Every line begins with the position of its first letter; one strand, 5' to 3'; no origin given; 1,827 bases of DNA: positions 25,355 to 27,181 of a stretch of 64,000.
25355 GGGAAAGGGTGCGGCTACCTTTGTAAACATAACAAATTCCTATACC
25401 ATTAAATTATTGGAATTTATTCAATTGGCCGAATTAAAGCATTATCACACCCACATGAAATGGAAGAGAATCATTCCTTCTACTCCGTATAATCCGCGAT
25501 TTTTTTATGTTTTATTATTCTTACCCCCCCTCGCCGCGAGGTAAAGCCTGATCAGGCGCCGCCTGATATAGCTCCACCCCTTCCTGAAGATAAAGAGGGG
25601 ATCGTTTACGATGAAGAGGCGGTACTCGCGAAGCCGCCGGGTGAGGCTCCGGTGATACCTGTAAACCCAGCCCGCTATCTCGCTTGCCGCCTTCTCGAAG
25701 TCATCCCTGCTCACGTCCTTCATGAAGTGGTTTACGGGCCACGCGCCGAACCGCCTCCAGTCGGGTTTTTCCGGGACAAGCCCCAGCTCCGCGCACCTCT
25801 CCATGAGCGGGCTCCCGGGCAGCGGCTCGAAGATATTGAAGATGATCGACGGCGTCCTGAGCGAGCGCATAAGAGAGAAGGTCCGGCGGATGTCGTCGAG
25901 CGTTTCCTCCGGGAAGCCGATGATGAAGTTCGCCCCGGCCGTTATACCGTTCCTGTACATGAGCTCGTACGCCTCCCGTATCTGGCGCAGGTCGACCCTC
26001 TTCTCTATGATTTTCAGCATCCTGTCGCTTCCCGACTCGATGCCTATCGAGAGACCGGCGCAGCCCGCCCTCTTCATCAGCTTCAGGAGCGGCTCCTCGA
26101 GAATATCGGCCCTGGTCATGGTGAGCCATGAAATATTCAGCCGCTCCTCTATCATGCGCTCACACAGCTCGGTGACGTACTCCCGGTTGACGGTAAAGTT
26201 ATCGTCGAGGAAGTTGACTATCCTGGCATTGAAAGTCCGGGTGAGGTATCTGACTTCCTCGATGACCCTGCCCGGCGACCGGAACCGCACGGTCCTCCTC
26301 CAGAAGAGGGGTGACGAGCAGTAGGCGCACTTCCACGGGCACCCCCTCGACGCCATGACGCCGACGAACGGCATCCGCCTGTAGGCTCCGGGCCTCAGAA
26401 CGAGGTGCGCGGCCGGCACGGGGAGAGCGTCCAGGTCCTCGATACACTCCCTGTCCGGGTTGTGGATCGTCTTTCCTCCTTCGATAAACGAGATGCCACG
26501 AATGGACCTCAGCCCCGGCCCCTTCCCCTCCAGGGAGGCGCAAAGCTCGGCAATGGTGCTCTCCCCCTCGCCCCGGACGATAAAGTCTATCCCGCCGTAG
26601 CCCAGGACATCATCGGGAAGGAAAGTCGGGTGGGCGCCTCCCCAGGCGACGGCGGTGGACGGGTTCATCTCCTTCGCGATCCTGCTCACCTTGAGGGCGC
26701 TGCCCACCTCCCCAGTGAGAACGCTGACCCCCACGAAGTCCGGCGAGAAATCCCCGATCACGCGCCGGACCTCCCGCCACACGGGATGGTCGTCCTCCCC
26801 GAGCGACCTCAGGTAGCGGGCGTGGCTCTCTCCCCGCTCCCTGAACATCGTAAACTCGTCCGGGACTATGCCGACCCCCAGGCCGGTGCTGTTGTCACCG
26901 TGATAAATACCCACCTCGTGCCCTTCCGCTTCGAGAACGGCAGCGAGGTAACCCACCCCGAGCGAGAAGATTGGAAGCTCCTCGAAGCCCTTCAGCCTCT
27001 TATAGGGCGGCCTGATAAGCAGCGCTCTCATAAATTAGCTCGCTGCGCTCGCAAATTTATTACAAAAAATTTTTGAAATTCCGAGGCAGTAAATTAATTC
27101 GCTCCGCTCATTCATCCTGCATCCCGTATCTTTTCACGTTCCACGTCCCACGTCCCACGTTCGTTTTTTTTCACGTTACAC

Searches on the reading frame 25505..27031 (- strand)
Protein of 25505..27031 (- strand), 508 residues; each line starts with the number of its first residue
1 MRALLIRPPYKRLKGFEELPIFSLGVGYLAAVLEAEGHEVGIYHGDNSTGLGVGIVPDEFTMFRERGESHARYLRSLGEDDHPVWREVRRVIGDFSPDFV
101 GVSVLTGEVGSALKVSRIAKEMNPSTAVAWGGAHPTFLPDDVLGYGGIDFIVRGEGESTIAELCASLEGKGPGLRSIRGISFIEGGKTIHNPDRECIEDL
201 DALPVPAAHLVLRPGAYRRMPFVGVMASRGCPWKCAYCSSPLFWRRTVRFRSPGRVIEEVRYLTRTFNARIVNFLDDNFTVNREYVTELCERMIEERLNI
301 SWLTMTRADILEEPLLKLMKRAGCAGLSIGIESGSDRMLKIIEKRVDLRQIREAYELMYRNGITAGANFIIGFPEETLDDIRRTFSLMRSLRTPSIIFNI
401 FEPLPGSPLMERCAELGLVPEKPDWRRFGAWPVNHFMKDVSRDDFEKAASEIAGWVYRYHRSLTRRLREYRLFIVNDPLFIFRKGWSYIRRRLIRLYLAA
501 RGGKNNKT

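Call 18: search_protein_families(library=pfam, proteins=[window:25505-27031:-])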
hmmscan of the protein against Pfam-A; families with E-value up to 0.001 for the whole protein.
window:25505-27031:- (508 aa): 2 families
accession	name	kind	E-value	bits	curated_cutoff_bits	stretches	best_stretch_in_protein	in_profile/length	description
PF04055.27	Radical_SAM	-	1.1e-25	91.2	29.5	1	228-387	4-165/166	Radical SAM superfamily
PF02310.24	B12-binding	-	1.7e-20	73.5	32.1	1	86-163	41-120/121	B12 binding domain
